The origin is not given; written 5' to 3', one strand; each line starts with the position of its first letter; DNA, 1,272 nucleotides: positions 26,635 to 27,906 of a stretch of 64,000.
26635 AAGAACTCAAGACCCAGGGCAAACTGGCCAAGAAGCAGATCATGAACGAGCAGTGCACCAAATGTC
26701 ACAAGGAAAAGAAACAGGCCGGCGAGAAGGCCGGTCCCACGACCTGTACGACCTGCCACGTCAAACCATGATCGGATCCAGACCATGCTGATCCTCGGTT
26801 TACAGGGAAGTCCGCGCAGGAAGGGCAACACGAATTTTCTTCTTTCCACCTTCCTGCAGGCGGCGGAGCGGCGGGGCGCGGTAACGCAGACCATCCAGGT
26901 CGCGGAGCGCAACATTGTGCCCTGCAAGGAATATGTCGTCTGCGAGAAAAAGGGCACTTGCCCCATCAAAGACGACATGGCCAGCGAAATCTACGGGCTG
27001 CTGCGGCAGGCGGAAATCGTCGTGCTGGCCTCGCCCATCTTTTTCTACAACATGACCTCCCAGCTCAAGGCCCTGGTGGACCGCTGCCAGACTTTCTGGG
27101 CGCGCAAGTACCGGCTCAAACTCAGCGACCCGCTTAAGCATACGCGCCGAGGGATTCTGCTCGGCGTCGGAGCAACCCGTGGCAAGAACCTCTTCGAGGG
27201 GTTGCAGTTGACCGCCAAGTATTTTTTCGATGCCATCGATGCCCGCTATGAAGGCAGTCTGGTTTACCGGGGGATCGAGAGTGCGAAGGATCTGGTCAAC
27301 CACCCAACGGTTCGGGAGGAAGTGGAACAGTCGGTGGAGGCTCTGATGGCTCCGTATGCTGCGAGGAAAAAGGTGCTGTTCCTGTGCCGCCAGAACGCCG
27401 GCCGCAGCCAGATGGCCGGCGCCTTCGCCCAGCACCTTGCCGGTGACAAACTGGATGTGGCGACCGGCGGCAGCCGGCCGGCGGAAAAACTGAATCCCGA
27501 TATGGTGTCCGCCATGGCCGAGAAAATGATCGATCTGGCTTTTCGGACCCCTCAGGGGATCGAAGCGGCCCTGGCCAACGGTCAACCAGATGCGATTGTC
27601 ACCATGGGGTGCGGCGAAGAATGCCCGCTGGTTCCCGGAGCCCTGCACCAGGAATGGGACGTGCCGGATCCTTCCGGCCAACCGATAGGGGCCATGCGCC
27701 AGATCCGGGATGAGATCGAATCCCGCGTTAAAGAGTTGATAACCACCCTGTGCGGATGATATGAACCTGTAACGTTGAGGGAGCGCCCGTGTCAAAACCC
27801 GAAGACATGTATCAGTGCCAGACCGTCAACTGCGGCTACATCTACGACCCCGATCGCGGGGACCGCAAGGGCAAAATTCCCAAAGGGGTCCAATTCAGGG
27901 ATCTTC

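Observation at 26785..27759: Fusion of an Isf/FMN-reductase domain to an LMW-PTP/ArsC-type domain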

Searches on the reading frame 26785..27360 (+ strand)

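Call 28: search_protein_families(library=ncbifam, proteins=[window:26785-27360:+], max_evalue=1)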
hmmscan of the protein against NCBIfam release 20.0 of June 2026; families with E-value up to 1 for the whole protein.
window:26785-27360:+ (192 aa): 7 families
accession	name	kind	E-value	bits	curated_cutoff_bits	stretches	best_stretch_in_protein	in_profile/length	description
TIGR03567.1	FMN_reduc_SsuE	equivalog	1.2e-05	25.3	164.05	1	3-99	2-89/171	NADPH-dependent FMN reductase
NF002044.1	PRK00871.1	equivalog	0.0024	17.3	210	1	72-179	51-153/170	glutathione-regulated potassium-efflux system oxidoreductase KefF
NF002999.0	PRK03767.1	equivalog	0.016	15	141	1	71-108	65-102/200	NAD(P)H:quinone oxidoreductase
TIGR03566.1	FMN_reduc_MsuE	equivalog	0.025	14.4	212.5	1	3-101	2-94/174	FMN reductase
TIGR01755.1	flav_wrbA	equivalog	0.045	13.7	132.5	1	63-108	56-101/197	NAD(P)H:quinone oxidoreductase type IV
NF003430.0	PRK04930.1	equivalog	0.12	11.7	240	1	71-101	57-87/184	glutathione-regulated potassium-efflux system ancillary protein KefG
NF002370.0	PRK01355.1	subfamily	0.18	11.3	143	1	11-101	14-103/199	FMN-dependent NADH-azoreductase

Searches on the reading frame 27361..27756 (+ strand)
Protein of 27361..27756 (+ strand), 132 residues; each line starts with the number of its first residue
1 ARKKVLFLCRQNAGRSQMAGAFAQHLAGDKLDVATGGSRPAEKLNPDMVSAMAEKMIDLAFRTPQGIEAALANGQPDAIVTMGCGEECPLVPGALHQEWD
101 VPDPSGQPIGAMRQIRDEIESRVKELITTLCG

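Call 28: search_protein_families(library=ncbifam, proteins=[window:27361-27756:+], max_evalue=1)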
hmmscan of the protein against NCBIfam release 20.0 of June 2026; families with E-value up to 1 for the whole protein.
window:27361-27756:+ (132 aa): 3 families
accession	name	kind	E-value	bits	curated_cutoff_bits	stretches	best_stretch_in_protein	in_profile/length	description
TIGR02689.1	ars_reduc_gluta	equivalog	1.3e-21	77.1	157.6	1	3-127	1-126/126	arsenate reductase, glutathione/glutaredoxin type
NF010053.0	PRK13530.1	subfamily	5.8e-21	75.2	215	1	2-127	3-129/133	arsenate reductase (thioredoxin)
TIGR02691.1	arsC_pI258_fam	equivalog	1.6e-18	67.2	174.3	1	5-126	1-129/129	arsenate reductase (thioredoxin)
